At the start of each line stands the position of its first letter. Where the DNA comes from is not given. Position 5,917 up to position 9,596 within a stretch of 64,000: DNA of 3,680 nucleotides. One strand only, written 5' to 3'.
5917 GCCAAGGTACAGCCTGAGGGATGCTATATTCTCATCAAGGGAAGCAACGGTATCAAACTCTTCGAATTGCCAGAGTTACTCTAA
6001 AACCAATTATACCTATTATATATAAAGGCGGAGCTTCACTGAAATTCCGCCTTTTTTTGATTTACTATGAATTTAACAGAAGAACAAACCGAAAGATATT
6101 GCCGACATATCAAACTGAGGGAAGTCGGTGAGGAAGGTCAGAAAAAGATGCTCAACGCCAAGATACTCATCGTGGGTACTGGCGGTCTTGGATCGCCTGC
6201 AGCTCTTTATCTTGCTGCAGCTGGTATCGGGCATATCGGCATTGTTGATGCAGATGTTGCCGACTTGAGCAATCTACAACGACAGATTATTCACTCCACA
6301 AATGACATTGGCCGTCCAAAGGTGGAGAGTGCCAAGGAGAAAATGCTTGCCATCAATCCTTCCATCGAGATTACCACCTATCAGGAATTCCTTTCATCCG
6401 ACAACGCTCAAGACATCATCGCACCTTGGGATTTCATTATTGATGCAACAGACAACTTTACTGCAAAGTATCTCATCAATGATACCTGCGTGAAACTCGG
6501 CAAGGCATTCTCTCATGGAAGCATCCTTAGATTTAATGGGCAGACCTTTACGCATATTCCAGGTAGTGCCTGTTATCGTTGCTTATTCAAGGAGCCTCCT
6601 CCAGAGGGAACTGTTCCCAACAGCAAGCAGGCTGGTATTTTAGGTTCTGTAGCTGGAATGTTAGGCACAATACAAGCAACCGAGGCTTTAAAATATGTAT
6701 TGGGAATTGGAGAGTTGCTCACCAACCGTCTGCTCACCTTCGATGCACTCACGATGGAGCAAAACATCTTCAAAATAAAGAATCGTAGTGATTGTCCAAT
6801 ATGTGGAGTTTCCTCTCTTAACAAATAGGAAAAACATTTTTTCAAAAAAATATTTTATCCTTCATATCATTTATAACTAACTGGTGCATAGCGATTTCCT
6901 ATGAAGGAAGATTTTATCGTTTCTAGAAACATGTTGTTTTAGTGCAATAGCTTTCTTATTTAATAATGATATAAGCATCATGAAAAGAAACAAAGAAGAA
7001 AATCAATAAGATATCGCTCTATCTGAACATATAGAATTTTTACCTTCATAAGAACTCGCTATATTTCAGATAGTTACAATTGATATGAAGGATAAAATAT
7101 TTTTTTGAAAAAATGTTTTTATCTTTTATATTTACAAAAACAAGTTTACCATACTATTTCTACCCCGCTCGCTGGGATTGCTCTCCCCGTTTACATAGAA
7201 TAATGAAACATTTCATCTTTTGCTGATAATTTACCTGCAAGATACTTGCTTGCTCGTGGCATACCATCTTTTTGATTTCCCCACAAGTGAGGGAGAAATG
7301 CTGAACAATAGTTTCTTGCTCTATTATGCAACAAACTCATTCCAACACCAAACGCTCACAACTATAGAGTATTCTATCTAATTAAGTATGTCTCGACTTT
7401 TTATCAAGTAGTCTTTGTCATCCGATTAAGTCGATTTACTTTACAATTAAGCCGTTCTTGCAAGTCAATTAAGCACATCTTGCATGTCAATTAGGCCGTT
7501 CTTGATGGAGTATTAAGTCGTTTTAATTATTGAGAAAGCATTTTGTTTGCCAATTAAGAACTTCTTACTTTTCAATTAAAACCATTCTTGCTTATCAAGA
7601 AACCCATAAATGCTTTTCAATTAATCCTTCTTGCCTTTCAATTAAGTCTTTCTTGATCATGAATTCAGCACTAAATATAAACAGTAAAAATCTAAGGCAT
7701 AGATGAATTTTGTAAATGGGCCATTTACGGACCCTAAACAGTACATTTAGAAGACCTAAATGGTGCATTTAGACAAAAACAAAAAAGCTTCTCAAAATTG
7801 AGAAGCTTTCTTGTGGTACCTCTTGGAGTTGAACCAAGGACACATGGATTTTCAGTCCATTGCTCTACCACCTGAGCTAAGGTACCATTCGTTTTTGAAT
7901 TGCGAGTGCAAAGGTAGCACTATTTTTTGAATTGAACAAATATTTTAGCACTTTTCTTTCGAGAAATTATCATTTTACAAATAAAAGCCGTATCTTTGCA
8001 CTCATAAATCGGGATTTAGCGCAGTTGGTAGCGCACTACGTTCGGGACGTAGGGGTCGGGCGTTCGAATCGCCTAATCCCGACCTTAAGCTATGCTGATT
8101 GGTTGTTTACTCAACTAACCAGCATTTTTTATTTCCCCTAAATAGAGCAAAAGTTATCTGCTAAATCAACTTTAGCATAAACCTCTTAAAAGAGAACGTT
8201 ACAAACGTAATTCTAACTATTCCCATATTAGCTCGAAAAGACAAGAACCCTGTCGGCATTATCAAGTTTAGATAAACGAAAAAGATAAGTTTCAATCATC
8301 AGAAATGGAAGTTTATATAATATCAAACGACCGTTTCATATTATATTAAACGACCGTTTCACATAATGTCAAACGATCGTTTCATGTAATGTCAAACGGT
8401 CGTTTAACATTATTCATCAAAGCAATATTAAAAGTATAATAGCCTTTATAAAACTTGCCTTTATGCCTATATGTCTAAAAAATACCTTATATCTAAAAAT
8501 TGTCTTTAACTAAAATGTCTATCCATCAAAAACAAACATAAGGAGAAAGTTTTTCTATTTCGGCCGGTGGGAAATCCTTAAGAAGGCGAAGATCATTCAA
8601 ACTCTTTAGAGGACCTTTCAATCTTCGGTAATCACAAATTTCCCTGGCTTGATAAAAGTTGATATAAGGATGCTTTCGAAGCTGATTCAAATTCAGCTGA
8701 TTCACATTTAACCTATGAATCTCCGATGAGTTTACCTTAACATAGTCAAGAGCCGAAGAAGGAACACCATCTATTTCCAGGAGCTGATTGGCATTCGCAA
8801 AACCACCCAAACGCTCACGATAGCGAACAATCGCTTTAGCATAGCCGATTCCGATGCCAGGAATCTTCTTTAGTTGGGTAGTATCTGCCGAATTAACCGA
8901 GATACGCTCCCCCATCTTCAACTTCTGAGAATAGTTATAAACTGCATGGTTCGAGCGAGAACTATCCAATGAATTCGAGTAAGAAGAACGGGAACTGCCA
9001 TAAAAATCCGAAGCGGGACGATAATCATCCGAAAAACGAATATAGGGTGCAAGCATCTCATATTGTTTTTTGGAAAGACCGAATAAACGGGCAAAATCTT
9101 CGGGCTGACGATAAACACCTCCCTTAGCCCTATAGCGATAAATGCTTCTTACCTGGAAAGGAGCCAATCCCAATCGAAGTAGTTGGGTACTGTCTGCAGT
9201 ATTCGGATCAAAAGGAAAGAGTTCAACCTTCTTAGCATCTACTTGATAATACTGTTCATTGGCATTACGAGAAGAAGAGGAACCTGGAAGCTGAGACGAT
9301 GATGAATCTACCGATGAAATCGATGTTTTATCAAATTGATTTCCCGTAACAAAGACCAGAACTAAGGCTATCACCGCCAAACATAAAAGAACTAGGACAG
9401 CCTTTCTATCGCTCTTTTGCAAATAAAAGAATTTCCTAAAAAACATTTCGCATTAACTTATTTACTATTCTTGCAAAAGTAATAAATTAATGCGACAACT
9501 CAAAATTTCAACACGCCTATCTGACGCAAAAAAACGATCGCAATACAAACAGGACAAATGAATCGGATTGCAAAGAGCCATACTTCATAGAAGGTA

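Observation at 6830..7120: Family of ~290-300 bp nested inverted-repeat elements (3 copies): invariant arms with fixed-length but sequence-variable parts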

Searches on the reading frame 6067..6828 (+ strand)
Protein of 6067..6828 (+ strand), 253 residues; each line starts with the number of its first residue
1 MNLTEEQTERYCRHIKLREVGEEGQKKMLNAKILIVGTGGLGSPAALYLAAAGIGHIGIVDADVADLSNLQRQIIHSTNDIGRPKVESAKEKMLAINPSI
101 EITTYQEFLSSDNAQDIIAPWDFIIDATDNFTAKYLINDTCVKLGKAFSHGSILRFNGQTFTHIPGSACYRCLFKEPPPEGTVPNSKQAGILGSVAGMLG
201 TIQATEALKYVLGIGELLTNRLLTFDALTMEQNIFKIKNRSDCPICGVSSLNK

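Call 14: find_encoding_contigs(protein=window:6067-6828:+, flank=6000, max_places=10)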
Protein window:6067-6828:+ (253 aa): 24 contigs read that carry it; 10 places shown.
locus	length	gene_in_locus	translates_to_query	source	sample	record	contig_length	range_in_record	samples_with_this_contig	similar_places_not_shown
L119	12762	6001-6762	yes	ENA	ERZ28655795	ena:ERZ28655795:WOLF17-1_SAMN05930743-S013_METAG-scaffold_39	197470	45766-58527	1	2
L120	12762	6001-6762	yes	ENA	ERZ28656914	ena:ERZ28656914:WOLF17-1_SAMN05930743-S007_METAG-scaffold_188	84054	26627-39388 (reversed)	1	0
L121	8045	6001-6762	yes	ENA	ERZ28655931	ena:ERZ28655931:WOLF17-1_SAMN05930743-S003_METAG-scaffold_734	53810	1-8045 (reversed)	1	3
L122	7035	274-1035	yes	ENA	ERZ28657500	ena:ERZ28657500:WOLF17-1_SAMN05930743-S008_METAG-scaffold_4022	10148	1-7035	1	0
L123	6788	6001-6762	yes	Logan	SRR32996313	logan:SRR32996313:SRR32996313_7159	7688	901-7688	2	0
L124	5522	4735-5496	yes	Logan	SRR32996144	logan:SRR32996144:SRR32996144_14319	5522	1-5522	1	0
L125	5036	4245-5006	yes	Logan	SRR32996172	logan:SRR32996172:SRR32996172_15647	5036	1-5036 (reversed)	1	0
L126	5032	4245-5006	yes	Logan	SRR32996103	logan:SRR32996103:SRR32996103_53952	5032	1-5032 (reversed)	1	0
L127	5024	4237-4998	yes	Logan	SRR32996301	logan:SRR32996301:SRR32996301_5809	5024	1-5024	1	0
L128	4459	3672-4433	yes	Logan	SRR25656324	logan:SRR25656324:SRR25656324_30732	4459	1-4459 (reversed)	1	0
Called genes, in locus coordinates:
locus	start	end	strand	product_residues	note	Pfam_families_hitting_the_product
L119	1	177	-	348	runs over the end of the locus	PF00294:PfkB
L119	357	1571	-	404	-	PF00871:Acetate_kinase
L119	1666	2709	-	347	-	PF01515:PTA_PTB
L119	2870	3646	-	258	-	PF19293:CdaA_N, PF02457:DAC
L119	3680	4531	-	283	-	PF00809:Pterin_bind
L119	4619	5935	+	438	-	PF01225:Mur_ligase (weak), PF08245:Mur_ligase_M, PF02875:Mur_ligase_C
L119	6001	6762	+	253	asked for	PF00899:ThiF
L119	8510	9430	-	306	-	PF14579:HHH_6 (faint), PF21687:T2SSK_1st (faint), PF12836:HHH_3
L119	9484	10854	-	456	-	PF00209:SNF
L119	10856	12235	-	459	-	PF00209:SNF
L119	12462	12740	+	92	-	-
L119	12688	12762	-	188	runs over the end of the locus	PF01928:CYTH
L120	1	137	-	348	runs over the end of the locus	PF00294:PfkB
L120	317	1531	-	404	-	PF00871:Acetate_kinase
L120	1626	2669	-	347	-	PF01515:PTA_PTB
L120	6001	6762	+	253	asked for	PF00899:ThiF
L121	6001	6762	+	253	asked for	PF00899:ThiF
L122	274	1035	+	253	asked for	PF00899:ThiF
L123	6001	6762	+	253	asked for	PF00899:ThiF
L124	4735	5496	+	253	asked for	PF00899:ThiF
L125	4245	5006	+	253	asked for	PF00899:ThiF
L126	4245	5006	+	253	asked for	PF00899:ThiF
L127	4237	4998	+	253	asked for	PF00899:ThiF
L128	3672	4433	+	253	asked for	PF00899:ThiF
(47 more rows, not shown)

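Call 36: find_homologous_proteins(query=window:6067-6828:+, max_evalue=1e-60)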
Query window:6067-6828:+ (253 aa): 7428 proteins with E <= 1e-60 among 8000 candidates; the best 120 are listed.
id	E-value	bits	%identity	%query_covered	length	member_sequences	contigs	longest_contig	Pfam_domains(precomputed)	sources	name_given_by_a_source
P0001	5.8e-163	558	98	100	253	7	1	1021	PF00899.28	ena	-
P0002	1.0e-124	433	74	98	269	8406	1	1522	PF00899.28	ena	-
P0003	1.5e-123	429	73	98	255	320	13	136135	PF00899.28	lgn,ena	-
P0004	4.8e-123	427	74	98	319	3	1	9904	PF00899.28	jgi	-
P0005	1.9e-122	425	74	98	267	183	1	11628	PF00899.28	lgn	-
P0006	3.0e-122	424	74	98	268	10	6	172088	PF00899.28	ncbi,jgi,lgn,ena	-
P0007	4.9e-122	424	73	98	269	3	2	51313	PF00899.28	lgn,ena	-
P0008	1.4e-121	422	72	97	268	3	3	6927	PF00899.28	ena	-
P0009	5.1e-121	420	72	98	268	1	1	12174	PF00899.28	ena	-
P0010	7.0e-121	420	73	98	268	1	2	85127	PF00899.28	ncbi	-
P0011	7.9e-121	420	73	98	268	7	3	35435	PF00899.28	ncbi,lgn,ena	-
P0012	8.7e-121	420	74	98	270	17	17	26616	PF00899.28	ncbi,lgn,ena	-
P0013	1.2e-120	419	73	98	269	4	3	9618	PF00899.28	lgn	-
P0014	1.7e-120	419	72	98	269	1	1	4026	PF00899.28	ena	-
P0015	2.1e-120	418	72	98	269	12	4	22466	PF00899.28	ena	-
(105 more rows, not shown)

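Call 41: find_encoding_contigs(protein=P0003, flank=10000, max_places=4)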
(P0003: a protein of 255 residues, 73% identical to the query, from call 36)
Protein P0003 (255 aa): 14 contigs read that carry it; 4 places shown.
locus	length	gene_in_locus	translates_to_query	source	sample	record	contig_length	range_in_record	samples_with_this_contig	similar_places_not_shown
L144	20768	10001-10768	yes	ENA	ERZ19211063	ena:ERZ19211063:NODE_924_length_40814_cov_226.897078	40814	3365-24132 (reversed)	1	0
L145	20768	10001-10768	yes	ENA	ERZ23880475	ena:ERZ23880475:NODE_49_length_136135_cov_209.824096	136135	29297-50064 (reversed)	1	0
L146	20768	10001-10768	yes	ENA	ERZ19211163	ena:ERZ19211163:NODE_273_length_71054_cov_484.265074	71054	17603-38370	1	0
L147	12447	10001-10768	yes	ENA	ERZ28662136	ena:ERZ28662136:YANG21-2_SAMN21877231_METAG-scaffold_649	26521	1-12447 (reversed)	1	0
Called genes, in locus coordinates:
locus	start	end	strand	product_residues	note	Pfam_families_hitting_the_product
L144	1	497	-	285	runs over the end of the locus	PF14254:DUF4348, PF22057:BACOVA_00961-like (faint)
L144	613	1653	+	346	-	PF02912:Phe_tRNA-synt_N, PF01409:tRNA-synt_2d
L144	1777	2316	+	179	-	PF11810:DUF3332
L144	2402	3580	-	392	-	PF00155:Aminotran_1_2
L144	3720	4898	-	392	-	PF01053:Cys_Met_Meta_PP, PF01212:Beta_elim_lyase (weak), PF01041:DegT_DnrJ_EryC1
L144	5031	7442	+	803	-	PF13620:CarboxypepD_reg, PF13715:CarbopepD_reg_2, PF07715:Plug (faint)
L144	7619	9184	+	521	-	PF01039:Carboxyl_trans, PF03255:ACCA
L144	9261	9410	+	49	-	-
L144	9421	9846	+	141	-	PF25917:BSH_RND (faint), PF25973:BSH_CzcB (faint), PF00364:Biotin_lipoyl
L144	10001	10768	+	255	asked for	PF00899:ThiF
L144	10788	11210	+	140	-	PF01206:TusA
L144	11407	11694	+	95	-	-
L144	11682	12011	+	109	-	PF05016:ParE_toxin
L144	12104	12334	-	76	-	-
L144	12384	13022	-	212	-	PF18291:HU-HIG, PF00216:Bac_DNA_binding (faint)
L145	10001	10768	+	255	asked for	PF00899:ThiF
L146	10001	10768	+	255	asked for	PF00899:ThiF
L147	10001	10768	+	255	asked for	PF00899:ThiF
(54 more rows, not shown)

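Call 62: list_cluster_members(proteins=[P0121, window:6067-6828:+])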
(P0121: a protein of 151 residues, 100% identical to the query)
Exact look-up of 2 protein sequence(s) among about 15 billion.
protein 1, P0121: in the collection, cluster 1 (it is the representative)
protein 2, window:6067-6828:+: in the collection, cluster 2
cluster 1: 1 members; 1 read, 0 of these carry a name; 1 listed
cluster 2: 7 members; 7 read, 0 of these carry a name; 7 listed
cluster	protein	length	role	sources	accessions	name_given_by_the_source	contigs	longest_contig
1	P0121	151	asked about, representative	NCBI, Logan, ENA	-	-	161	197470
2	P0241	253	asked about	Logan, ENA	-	-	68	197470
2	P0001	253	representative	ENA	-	-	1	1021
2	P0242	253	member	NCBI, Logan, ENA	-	-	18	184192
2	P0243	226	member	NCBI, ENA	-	-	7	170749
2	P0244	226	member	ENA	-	-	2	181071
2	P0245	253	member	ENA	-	-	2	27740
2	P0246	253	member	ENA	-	-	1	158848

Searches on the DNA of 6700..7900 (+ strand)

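Call 44: search_dna_similar(query=window:6820-7140:+, collection=plasmids, mode=distant, max_evalue=0.01)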
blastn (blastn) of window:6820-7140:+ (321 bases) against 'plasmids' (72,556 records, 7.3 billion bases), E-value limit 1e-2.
No match.

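Call 45: search_dna_similar(query=window:6820-7140:+, collection=phages, mode=distant, max_evalue=0.01)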
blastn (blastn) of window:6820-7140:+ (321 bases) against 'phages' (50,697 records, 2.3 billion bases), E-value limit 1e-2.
Records with a match: 1; places in all: 1; records where one place covers at least 80% of the query: 0.
Best place of each record, by identity: 80-90% 1.
By first word of the organism name: Proteobacteria 1.
By host as written in the record: Silvanigrella aquatica Nonnen-W8red 1.
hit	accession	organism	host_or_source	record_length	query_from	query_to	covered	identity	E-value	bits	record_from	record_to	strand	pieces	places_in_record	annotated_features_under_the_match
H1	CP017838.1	Proteobacteria phage MWH-Nonnen-W8red 1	Silvanigrella aquatica Nonnen-W8red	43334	261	321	19%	80.3%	2e-4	52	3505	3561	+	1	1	record has no annotation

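Call 52: search_rna_families(source=window, start=6700, end=7900, threshold=evalue, max_evalue=5)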
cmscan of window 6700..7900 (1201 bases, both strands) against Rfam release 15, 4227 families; matches with E-value up to 5: 11.
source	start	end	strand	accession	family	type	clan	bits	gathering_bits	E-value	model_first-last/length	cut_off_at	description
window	7814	7886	-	RF00005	tRNA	Gene; tRNA;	CL00001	69.7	29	7.2e-15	1-71/71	no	tRNA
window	7691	7815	+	RF01859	Phe_leader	Cis-reg; leader;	-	29.1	55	0.017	1-125/125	no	Phenylalanine leader peptide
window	7813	7886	+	RF04354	Plastid-ycf2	Cis-reg;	-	27.1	65.7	0.0042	1-75/75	no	Plastid-ycf2 5UTR RNA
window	7778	7856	-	RF01859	Phe_leader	Cis-reg; leader;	-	26.5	55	0.065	1-125/125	no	Phenylalanine leader peptide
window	7751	7809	+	RF02844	RefA9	Gene; antisense;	-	22.7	49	0.89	1-64/64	no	Enterococcus sRNA A9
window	7779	7816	+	RF00900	mir-255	Gene; miRNA;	-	22.1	50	0.43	1-59/59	no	mir-255 microRNA precursor family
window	6763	6854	-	RF00314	snoZ182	Gene; snRNA; snoRNA; CD-box;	-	19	80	1.6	1-92/92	no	Small nucleolar RNA Z182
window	7778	7819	-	RF02386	sau-19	Gene; sRNA;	-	18.5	80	3.2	1-75/75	no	Staphylococcus sRNA sau-19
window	7735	7815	+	RF00506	Thr_leader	Cis-reg; leader;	-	17.6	55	2.1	1-118/118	no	Threonine operon leader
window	6840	6904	-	RF01201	snR40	Gene; snRNA; snoRNA; CD-box;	CL00054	17.5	50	1.4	1-93/93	no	Small nucleolar RNA snR40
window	7776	7885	-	RF02637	EF0408_EF0409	Gene; sRNA;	-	13.3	440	0.92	1-412/412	no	Enterococcus sRNA EF0408_EF0409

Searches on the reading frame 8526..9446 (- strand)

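Call 72: search_protein_families(library=ncbifam, proteins=[window:8526-9446:-], max_evalue=0.01)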
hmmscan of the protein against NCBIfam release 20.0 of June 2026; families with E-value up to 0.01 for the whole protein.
window:8526-9446:- (306 aa): 4 families
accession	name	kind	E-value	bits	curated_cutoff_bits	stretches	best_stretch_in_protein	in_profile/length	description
TIGR01259.1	comE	subfamily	6.5e-21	74.5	152.35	3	178-237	56-115/120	comEA protein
TIGR00426.1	TIGR00426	subfamily_domain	1.5e-17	63.4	53.1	1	179-235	5-62/69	competence protein ComEA helix-hairpin-helix repeat region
NF037980.1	T2SS_GspK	equivalog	7.3e-06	25.7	130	1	273-305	173-205/307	type II secretion system minor pseudopilin GspK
TIGR03916.1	rSAM_link_UDG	hypoth_equivalog_domain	0.00023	20.4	343.5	1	182-254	322-392/415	putative DNA modification/repair radical SAM protein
